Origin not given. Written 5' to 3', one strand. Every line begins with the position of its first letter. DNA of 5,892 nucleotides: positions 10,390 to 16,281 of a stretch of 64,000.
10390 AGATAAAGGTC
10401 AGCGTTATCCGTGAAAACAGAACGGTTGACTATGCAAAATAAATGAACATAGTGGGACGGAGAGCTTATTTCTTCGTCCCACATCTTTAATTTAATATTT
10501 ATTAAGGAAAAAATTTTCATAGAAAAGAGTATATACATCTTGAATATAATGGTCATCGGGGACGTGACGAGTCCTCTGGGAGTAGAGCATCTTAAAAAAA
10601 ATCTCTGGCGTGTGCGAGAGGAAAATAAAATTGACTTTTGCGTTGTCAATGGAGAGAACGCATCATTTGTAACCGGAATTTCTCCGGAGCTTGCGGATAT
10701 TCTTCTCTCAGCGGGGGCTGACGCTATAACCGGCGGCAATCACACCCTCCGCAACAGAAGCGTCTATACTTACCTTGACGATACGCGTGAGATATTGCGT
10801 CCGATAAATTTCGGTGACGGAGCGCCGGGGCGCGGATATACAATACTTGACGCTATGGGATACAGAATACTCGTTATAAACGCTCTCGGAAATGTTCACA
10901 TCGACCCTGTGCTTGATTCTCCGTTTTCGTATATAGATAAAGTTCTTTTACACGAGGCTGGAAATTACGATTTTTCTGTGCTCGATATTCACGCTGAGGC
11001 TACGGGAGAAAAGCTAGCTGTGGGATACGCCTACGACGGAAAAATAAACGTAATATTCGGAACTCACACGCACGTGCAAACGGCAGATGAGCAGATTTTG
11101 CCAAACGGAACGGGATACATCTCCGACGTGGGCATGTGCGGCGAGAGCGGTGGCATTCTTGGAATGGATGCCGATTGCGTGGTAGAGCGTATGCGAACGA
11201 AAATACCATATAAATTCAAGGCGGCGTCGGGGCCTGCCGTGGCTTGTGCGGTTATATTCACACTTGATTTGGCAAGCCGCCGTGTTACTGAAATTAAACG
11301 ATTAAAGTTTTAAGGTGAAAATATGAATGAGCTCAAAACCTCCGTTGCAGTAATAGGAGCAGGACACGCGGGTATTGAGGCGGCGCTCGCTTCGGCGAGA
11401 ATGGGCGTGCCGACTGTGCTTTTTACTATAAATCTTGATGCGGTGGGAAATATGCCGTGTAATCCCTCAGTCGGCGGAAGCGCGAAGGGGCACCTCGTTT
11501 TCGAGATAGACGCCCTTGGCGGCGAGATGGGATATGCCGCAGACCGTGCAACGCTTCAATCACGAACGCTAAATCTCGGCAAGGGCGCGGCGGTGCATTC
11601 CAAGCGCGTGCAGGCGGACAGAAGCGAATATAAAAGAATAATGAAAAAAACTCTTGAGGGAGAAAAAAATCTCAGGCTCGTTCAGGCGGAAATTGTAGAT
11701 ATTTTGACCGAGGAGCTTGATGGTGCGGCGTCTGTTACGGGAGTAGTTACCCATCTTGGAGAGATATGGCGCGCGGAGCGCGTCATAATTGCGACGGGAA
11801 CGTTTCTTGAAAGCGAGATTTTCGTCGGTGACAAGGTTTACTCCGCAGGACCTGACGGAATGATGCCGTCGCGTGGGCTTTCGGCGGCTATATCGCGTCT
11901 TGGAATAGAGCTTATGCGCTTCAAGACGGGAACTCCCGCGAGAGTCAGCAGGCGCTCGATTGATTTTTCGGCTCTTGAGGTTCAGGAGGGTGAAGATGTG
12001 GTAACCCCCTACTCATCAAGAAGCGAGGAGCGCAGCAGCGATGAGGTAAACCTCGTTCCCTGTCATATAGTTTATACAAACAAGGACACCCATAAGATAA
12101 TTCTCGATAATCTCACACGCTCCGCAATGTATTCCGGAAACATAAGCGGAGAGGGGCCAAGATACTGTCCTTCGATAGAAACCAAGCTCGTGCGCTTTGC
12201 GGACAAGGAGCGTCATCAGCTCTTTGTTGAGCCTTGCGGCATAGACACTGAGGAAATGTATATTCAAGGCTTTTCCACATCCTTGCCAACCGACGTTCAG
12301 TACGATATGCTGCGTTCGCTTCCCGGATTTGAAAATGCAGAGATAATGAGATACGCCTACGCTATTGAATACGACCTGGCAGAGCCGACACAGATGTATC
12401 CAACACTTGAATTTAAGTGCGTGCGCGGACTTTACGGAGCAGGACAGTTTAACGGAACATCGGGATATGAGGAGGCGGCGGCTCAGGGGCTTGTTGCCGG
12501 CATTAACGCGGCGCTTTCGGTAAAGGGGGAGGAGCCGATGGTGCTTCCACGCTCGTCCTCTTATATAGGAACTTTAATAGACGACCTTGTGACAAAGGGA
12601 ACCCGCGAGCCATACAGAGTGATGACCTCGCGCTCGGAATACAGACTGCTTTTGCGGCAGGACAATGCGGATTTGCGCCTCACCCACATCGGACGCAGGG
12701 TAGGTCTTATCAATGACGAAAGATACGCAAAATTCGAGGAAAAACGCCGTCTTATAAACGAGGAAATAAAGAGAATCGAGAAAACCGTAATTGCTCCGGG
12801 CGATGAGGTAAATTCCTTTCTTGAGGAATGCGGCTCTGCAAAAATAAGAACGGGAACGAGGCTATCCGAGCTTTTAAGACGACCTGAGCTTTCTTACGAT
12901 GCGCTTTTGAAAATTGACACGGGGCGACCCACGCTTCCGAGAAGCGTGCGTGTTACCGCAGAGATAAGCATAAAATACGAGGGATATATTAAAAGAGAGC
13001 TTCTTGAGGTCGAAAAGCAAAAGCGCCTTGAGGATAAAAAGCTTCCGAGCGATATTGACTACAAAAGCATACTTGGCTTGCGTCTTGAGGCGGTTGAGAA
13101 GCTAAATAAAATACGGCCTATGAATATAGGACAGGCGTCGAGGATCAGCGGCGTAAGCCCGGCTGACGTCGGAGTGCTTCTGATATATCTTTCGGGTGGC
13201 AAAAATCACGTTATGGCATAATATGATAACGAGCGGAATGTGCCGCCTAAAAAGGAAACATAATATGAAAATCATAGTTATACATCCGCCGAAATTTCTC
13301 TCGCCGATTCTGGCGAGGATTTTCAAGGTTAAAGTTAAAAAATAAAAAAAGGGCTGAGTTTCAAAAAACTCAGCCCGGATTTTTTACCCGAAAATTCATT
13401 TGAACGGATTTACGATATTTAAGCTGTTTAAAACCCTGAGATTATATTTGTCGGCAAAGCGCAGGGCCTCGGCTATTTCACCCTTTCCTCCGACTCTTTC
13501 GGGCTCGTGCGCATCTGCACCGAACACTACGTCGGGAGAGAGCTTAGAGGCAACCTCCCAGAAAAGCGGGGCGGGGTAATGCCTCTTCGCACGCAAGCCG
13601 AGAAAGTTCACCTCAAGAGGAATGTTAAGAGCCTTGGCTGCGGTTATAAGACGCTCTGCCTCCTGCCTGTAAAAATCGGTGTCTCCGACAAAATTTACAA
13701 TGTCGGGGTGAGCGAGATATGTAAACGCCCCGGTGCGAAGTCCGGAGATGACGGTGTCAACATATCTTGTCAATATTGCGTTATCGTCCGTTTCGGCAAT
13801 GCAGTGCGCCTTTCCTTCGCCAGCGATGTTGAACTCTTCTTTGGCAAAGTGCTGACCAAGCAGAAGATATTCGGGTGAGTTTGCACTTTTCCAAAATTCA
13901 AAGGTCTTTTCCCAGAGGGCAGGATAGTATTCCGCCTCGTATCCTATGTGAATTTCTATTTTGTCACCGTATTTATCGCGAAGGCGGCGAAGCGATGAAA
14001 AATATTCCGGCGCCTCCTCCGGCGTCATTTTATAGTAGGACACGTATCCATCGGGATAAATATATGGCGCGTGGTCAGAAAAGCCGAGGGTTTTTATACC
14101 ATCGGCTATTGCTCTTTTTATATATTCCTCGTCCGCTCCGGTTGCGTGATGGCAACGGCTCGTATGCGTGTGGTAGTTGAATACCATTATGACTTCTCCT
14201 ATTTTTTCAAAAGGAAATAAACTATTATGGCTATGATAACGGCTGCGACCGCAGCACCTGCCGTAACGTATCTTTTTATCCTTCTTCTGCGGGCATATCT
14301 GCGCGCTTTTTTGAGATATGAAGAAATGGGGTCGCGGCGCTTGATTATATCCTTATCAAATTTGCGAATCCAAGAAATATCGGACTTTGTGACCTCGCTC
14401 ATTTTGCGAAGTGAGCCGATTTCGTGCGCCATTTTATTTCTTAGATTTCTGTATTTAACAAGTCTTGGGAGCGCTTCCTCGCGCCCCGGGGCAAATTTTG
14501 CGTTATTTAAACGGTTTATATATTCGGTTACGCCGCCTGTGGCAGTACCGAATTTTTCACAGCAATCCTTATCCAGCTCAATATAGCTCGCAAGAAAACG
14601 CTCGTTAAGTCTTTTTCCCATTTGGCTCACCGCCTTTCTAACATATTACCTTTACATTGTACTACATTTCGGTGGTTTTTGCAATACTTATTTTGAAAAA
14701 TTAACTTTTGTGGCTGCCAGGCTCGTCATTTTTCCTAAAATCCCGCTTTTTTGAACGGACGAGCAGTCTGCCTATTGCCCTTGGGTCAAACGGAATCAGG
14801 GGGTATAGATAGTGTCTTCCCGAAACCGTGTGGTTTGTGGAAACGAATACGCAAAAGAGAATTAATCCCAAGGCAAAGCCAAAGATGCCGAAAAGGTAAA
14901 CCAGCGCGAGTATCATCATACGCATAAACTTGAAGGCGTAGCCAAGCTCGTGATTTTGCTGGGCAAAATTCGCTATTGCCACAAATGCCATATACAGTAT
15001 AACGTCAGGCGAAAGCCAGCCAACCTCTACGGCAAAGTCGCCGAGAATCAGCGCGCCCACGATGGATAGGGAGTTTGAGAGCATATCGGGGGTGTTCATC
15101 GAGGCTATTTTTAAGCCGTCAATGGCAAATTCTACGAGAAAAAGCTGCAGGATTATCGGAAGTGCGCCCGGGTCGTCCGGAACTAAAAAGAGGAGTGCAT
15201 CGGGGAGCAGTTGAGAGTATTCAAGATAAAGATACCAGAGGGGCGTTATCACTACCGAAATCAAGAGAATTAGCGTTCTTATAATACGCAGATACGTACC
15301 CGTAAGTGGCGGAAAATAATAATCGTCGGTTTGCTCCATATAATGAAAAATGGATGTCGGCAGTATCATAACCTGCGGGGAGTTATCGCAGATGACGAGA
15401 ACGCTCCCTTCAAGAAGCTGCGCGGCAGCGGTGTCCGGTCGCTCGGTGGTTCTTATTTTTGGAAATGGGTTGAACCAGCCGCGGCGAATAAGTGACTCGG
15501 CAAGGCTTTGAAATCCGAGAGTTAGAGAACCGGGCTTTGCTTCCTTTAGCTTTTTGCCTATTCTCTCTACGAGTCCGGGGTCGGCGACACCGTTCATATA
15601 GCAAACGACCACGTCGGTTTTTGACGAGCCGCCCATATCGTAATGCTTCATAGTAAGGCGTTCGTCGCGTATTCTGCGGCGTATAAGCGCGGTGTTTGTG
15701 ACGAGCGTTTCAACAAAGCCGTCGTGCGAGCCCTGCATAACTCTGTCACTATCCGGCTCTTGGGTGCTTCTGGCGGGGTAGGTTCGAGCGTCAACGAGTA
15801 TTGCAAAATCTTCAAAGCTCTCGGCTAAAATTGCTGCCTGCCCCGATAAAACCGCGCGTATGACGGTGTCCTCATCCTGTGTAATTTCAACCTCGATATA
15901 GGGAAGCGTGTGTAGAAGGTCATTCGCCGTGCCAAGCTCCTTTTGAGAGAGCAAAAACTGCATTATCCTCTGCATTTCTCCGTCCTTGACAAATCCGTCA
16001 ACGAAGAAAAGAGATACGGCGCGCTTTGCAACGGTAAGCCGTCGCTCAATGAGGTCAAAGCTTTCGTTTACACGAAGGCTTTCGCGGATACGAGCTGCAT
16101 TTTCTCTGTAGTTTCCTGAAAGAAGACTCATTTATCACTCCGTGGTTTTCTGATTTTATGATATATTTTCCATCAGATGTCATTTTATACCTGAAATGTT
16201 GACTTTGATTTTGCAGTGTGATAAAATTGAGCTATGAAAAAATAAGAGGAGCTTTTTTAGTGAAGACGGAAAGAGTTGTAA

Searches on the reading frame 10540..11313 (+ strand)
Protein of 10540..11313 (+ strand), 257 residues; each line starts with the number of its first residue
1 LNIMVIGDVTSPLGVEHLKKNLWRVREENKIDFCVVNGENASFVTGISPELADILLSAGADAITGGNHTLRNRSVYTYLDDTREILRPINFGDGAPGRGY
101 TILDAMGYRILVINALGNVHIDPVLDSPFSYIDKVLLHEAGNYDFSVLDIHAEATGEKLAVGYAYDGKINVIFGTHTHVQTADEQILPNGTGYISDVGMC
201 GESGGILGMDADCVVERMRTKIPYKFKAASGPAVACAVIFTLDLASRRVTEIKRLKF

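Call 61: search_protein_families(library=pfam, proteins=[window:10540-11313:+], max_evalue=0.0001)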
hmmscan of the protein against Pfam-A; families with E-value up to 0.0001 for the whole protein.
window:10540-11313:+ (257 aa): 2 families
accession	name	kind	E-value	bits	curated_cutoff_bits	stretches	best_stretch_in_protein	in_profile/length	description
PF13277.11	YmdB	-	8.3e-86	287.8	27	1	4-255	1-253/253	YmdB-like protein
PF00149.33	Metallophos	-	2.5e-06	28.5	21.5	1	1-179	1-190/191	Calcineurin-like phosphoesterase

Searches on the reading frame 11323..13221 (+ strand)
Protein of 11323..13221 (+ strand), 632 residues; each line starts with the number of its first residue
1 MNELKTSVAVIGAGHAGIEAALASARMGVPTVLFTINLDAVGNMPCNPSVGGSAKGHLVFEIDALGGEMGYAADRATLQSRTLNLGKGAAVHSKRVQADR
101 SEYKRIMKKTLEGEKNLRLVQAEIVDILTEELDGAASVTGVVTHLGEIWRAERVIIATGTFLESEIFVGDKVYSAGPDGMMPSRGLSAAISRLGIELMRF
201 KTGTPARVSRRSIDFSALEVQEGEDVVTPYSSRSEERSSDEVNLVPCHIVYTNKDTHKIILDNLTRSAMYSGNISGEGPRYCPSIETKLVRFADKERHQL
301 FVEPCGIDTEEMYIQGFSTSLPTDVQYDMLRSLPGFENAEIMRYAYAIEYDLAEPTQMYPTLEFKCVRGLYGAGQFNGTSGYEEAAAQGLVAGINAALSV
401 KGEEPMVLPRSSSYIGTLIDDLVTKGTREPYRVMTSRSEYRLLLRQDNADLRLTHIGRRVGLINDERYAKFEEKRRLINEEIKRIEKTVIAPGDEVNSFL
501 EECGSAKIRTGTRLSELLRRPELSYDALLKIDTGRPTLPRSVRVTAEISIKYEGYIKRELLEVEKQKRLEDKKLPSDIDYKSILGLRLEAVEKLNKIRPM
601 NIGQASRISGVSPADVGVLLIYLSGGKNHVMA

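Call 31: search_protein_families(library=pfam, proteins=[window:11323-13221:+], max_evalue=0.0001)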
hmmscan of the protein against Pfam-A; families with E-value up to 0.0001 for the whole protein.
window:11323-13221:+ (632 aa): 5 families
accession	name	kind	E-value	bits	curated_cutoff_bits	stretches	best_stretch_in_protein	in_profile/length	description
PF01134.28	GIDA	-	1.9e-152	508.3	22.1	1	8-404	2-391/391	Glucose inhibited division protein A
PF13932.14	SAM_GIDA_C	-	7.3e-26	90.2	27.1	1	564-620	1-57/57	tRNA modifying enzyme MnmG/GidA C-terminal helical bundle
PF21680.2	GIDA_C_1st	-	8.3e-26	91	24.7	1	465-559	1-95/96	tRNA modifying enzyme MnmG/GidA C-terminal helical domain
PF07992.20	Pyr_redox_2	-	3.5e-05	23.8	26.1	0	7-159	2-108/291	Pyridine nucleotide-disulphide oxidoreductase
PF12831.13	FAD_oxidored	-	7.5e-05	22.6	27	0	8-159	2-145/416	FAD dependent oxidoreductase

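Call 76: find_homologous_proteins(query=window:11323-13221:+, max_evalue=1e-100)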
Query window:11323-13221:+ (632 aa): 8000 proteins with E <= 1e-100 among 8000 candidates; the best 120 are listed.
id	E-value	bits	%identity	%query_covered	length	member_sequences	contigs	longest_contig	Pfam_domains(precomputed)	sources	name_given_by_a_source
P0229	0.0e+0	1394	100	100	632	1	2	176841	PF21680.3,PF01134.29,PF13932.16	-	-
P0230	0.0e+0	1294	92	100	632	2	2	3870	PF21680.3,PF01134.29,PF13932.16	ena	-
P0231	0.0e+0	1289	92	100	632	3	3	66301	PF07992.21,PF21680.3,PF01134.29,PF13932.16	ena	-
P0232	0.0e+0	1283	91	100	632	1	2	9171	PF07992.21,PF21680.3,PF01134.29,PF13932.16,PF12831.14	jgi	-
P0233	0.0e+0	1280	91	100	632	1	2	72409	PF07992.21,PF21680.3,PF01134.29,PF13932.16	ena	-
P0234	0.0e+0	1277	91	100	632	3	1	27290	PF07992.21,PF21680.3,PF01134.29,PF13932.16,PF12831.14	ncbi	-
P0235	0.0e+0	1256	91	100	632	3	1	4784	PF07992.21,PF21680.3,PF01134.29,PF13932.16,PF12831.14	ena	-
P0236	0.0e+0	1250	89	100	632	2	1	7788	PF21680.3,PF01134.29,PF13932.16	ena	-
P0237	0.0e+0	1211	87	99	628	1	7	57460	PF07992.21,PF21680.3,PF01134.29,PF13932.16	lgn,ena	-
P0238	0.0e+0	1209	87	99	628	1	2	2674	PF07992.21,PF21680.3,PF01134.29,PF13932.16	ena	-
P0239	0.0e+0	1209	87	99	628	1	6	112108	PF07992.21,PF21680.3,PF01134.29,PF13932.16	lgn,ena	-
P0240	0.0e+0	1209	87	99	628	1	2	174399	PF07992.21,PF21680.3,PF01134.29,PF13932.16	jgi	-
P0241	0.0e+0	1208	87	99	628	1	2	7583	PF07992.21,PF21680.3,PF01134.29,PF13932.16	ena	-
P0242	0.0e+0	1207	87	99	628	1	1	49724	PF07992.21,PF21680.3,PF01134.29,PF13932.16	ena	-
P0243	0.0e+0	1206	87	99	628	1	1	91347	PF07992.21,PF21680.3,PF01134.29,PF13932.16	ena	-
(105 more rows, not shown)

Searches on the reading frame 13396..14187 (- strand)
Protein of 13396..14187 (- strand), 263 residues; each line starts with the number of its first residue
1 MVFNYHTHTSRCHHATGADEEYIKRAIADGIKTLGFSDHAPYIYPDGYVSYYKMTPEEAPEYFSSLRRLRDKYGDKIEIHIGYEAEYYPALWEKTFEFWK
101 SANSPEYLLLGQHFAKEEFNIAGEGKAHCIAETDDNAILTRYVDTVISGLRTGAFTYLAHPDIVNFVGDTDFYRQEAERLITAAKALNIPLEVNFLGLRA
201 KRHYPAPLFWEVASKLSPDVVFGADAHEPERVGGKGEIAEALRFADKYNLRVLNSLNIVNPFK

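Call 31: search_protein_families(library=pfam, proteins=[window:13396-14187:-], max_evalue=0.0001)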
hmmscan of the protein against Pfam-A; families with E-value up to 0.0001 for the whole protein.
window:13396-14187:- (263 aa): 1 family
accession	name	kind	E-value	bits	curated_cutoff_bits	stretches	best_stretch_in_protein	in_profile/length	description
PF02811.25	PHP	-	2.5e-16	60.9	26.4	1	5-194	2-162/164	PHP domain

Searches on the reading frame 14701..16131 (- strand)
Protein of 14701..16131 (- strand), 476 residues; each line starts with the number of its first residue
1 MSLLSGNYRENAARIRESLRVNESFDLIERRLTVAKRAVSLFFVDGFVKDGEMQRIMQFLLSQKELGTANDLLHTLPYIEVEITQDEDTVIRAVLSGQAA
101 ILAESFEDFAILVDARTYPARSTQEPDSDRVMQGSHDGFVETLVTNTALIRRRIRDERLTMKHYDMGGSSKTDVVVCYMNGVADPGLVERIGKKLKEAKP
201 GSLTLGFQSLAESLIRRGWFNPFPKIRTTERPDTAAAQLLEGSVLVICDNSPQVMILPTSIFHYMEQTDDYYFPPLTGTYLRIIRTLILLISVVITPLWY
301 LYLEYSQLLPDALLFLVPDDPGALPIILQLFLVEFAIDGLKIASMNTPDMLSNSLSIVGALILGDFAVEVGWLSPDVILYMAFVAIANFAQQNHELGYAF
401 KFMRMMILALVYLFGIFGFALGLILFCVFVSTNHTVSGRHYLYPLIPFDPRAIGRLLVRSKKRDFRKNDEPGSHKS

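Call 31: search_protein_families(library=pfam, proteins=[window:14701-16131:-], max_evalue=0.0001)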
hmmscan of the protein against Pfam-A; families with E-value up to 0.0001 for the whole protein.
window:14701-16131:- (476 aa): 1 family
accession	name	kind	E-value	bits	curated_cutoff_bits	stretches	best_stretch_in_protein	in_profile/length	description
PF03323.18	GerA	-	9.6e-134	446.8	27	1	21-467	7-462/466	Bacillus/Clostridium GerA spore germination protein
